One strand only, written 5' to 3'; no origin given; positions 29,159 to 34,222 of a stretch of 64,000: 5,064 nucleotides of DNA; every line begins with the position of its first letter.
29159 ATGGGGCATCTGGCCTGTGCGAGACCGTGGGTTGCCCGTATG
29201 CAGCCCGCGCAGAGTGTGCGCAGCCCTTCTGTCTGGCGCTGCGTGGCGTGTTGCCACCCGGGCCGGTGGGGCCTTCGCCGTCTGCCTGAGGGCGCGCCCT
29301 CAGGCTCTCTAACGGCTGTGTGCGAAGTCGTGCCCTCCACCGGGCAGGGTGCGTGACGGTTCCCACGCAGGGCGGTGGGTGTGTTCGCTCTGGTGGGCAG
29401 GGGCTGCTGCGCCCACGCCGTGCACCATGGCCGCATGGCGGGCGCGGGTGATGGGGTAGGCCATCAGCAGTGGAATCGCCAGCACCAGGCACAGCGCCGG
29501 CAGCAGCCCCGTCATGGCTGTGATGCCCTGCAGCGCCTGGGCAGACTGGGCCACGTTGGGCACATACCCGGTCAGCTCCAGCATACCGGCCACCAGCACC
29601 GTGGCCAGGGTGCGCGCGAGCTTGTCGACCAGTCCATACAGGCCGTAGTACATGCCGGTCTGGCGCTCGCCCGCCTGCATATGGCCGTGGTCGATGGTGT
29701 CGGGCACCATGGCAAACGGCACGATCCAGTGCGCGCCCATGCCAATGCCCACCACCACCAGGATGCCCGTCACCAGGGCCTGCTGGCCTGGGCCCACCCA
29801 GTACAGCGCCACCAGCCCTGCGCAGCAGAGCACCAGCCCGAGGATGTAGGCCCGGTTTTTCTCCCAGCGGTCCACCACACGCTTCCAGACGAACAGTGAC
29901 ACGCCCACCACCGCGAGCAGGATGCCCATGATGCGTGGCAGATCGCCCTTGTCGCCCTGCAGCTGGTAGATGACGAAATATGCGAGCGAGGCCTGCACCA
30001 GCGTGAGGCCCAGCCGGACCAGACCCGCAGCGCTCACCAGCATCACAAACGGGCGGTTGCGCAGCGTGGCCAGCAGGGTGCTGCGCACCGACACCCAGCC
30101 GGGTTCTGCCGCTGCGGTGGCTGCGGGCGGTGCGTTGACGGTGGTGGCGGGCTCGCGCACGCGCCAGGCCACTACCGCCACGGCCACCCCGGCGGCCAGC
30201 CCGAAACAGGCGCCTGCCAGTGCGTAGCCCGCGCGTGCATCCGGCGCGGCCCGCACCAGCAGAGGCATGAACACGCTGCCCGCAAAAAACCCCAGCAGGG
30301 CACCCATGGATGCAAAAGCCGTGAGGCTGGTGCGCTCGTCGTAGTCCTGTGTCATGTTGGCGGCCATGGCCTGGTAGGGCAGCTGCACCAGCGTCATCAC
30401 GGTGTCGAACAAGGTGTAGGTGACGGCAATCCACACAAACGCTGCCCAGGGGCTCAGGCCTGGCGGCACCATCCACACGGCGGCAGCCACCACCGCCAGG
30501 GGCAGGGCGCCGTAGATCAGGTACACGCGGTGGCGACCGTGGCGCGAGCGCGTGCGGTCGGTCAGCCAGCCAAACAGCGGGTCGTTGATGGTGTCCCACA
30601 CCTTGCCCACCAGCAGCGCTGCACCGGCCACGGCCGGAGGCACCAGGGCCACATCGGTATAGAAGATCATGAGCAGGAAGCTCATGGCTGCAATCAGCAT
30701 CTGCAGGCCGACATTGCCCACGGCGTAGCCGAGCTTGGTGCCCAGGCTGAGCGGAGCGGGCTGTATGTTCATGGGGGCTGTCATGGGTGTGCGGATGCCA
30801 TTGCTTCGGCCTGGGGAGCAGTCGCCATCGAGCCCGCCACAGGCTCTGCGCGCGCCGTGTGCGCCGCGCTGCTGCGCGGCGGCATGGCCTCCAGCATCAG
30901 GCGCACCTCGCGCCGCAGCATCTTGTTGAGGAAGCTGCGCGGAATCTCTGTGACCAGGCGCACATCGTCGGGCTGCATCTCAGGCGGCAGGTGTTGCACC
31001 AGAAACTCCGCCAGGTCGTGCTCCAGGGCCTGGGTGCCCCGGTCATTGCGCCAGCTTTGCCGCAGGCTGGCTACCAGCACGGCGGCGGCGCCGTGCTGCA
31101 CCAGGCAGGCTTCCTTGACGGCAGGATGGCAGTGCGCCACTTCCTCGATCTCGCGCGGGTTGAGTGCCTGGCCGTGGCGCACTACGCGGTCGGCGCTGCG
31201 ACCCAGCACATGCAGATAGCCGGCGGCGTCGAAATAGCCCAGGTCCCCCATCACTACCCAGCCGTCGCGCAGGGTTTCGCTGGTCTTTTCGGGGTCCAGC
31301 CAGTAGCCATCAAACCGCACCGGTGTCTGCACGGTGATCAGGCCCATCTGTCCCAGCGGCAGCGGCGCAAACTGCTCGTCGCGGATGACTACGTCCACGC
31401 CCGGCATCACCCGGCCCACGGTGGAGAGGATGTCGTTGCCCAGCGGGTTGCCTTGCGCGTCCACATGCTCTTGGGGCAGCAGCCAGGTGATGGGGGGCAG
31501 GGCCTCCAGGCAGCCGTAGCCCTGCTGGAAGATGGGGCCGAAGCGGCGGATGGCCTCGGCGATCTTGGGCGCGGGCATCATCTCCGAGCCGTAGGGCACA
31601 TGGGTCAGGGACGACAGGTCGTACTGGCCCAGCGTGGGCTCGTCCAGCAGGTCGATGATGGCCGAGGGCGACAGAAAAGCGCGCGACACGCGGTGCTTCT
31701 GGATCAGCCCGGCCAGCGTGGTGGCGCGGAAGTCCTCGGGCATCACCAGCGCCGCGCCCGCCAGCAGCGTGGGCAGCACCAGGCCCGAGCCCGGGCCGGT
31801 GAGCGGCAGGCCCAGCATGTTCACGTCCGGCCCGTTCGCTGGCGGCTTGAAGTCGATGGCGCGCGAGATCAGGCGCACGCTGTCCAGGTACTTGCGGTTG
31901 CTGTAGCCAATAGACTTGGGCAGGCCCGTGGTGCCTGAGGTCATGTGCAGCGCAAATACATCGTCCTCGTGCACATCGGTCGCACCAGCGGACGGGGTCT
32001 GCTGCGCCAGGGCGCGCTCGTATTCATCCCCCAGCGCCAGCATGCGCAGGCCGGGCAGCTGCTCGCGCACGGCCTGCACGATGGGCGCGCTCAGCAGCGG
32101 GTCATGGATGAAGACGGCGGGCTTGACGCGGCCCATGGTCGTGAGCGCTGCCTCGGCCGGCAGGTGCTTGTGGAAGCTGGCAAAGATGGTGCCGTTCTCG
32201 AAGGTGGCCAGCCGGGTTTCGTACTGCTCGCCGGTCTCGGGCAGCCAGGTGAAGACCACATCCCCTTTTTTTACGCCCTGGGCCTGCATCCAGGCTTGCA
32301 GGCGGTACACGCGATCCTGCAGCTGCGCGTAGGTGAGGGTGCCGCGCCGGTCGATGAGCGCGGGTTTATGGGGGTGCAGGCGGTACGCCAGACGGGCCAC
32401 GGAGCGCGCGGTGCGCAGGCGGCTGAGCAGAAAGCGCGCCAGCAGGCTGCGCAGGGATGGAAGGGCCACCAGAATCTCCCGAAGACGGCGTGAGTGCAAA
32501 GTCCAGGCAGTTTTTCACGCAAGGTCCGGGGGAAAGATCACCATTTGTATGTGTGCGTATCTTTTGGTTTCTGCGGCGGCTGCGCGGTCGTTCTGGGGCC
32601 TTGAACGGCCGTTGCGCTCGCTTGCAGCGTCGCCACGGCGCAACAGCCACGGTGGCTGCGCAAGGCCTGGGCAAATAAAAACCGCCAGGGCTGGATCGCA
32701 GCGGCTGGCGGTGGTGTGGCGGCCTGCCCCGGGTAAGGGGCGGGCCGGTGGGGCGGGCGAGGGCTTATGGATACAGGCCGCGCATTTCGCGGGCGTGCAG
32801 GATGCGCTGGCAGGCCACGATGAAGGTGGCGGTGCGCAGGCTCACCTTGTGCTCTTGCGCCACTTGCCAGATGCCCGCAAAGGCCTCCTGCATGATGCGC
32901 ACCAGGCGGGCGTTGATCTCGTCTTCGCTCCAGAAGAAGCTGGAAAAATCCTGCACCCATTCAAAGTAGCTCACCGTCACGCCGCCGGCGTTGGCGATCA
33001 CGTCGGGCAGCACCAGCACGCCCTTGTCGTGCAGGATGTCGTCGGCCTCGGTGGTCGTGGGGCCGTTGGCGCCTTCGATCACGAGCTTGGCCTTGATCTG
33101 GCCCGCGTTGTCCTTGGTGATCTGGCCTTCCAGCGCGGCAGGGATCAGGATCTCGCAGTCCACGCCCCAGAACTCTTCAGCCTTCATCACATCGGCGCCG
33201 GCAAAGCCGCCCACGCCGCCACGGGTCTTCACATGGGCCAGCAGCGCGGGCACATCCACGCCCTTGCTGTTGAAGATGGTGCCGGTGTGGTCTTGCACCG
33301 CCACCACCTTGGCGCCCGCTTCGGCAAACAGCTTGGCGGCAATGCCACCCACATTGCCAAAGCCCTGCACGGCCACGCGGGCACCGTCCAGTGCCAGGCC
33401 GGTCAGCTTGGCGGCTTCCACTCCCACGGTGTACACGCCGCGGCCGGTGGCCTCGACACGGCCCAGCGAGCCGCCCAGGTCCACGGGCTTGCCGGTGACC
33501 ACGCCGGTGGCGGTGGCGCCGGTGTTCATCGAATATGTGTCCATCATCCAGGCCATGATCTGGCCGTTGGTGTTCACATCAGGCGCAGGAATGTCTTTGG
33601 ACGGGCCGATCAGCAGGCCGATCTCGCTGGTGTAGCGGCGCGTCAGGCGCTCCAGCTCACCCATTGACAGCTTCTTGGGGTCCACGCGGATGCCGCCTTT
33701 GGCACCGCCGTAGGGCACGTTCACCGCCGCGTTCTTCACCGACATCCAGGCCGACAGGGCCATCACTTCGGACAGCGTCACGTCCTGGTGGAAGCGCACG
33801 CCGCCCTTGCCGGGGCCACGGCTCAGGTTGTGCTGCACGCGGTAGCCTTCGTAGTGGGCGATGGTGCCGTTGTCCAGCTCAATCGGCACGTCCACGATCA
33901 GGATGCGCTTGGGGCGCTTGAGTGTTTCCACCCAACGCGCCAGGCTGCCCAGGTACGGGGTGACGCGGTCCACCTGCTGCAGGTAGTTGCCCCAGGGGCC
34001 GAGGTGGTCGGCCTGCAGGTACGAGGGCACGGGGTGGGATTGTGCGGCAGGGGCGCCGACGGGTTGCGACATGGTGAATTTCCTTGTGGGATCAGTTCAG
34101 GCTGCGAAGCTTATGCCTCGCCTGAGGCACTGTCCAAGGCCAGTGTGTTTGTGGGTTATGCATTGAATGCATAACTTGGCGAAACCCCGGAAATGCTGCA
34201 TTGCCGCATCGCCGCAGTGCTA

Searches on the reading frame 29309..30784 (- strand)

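Call 43: search_protein_families(library=ncbifam, max_evalue=1e-10, proteins=[window:29309-30784:-])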
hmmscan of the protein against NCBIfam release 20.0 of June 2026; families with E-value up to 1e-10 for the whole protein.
window:29309-30784:- (491 aa): 5 families
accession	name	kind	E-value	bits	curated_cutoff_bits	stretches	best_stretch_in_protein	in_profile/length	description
TIGR00792.1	gph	subfamily_domain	1.8e-84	283.9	231.35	1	17-455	1-432/437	glycoside-pentoside-hexuronide (GPH):cation symporter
NF007353.0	PRK09848.1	equivalog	4.3e-60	203.8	528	1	12-458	5-442/457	glucuronide transporter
NF007749.0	PRK10429.1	equivalog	2.9e-52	178.1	456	1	12-439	3-428/473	melibiose:sodium transporter MelB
NF007237.0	PRK09669.1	subfamily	9.3e-51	172.9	610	1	12-465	6-450/461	putative symporter YagG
NF008526.0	PRK11462.1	equivalog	3.1e-37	128.4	836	1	12-443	6-427/460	glycoside-pentoside-hexuronide family transporter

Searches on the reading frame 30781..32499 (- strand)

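Call 43: search_protein_families(library=ncbifam, max_evalue=1e-10, proteins=[window:30781-32499:-])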
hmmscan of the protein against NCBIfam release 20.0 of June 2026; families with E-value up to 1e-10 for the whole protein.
window:30781-32499:- (572 aa): 84 families (the best 25 are shown)
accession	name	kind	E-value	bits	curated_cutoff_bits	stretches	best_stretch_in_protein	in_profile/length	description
NF004837.0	PRK06187.1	subfamily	4.3e-74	249.6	476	1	32-537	11-523/531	long-chain-fatty-acid--CoA ligase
NF005676.0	PRK07470.1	equivalog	1.3e-58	198.9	774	1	37-538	28-531/544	acyl-CoA synthetase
NF006182.0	PRK08316.1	subfamily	2e-57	194.9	663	1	33-536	15-517/523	fatty acyl-CoA synthetase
NF004838.1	PRK06188.1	equivalog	4.8e-50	170.3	875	1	171-533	164-520/524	fatty-acid--CoA ligase FadD8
NF004758.0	PRK06087.1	equivalog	1.2e-44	152.7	736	1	40-530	35-529/548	medium-chain fatty-acid--CoA ligase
NF004822.0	PRK06178.1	equivalog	2.6e-44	151.8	782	1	164-470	198-503/571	acyl-CoA synthetase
NF004797.0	PRK06145.1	equivalog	1.7e-43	148.8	850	1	33-536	7-495/499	acyl-CoA synthetase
NF006181.0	PRK08314.1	subfamily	4.5e-42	144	705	1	160-532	186-550/563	long-chain-fatty-acid--CoA ligase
NF052269.1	Staph_lig_FadD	equivalog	2.2e-40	138.4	650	1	40-537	11-494/499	long-chain-fatty-acid--CoA ligase FadD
NF052580.1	Str24CoAsynCasG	equivalog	2.6e-40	138.3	750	1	48-533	59-547/548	steroid-24-oyl-CoA synthetase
NF005307.0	PRK06839.1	equivalog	1.2e-39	136.3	748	1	40-530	13-487/496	o-succinylbenzoate--CoA ligase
NF003313.0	PRK04319.1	equivalog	1.7e-39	135.5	729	1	51-532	71-557/574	acetate--CoA ligase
NF005801.1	PRK07656.1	equivalog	2.6e-39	135.2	657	1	34-533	7-500/500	FadD3 family acyl-CoA ligase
NF005702.0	PRK07514.1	subfamily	7.8e-39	133.4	558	1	52-532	27-496/506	malonyl-CoA synthase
NF009071.0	PRK12406.1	subfamily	2.3e-38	131.9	701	1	55-533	13-499/510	acyl-CoA synthetase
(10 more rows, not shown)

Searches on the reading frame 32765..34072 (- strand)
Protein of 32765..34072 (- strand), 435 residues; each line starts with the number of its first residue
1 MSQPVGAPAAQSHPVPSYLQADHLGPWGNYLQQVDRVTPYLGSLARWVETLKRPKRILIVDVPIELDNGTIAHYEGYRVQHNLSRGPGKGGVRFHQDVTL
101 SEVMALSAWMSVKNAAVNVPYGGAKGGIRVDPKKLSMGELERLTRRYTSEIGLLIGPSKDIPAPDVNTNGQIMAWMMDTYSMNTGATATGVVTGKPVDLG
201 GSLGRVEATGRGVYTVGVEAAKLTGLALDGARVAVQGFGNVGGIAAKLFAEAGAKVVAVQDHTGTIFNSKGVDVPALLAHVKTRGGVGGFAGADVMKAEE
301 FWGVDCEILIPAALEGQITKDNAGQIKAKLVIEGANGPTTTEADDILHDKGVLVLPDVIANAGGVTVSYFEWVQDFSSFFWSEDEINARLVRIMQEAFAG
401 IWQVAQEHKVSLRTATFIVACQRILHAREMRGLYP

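Call 43: search_protein_families(library=ncbifam, max_evalue=1e-10, proteins=[window:32765-34072:-])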
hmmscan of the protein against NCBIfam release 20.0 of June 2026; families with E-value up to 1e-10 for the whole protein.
window:32765-34072:- (435 aa): 6 families
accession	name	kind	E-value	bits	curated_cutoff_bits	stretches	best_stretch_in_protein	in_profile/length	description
NF040817.1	GdhA_Arch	equivalog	1.8e-152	508.3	750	1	31-434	11-417/419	glutamate dehydrogenase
NF041398.1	GluDhGdhB_Halo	equivalog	1.9e-140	468.4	620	1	32-435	9-410/410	glutamate dehydrogenase GdhB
NF006929.0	PRK09414.1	equivalog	2.6e-75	254.1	536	1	48-432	51-443/445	NADP-specific glutamate dehydrogenase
NF010633.0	PRK14030.1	subfamily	1e-60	206.1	743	1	45-404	44-413/445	glutamate dehydrogenase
NF010634.0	PRK14031.1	equivalog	5.4e-60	203.1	822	1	46-403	45-411/444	NADP-specific glutamate dehydrogenase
NF035922.1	Trp_DH_ScyB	equivalog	1.2e-23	83.7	600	1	86-430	36-345/346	tryptophan dehydrogenase ScyB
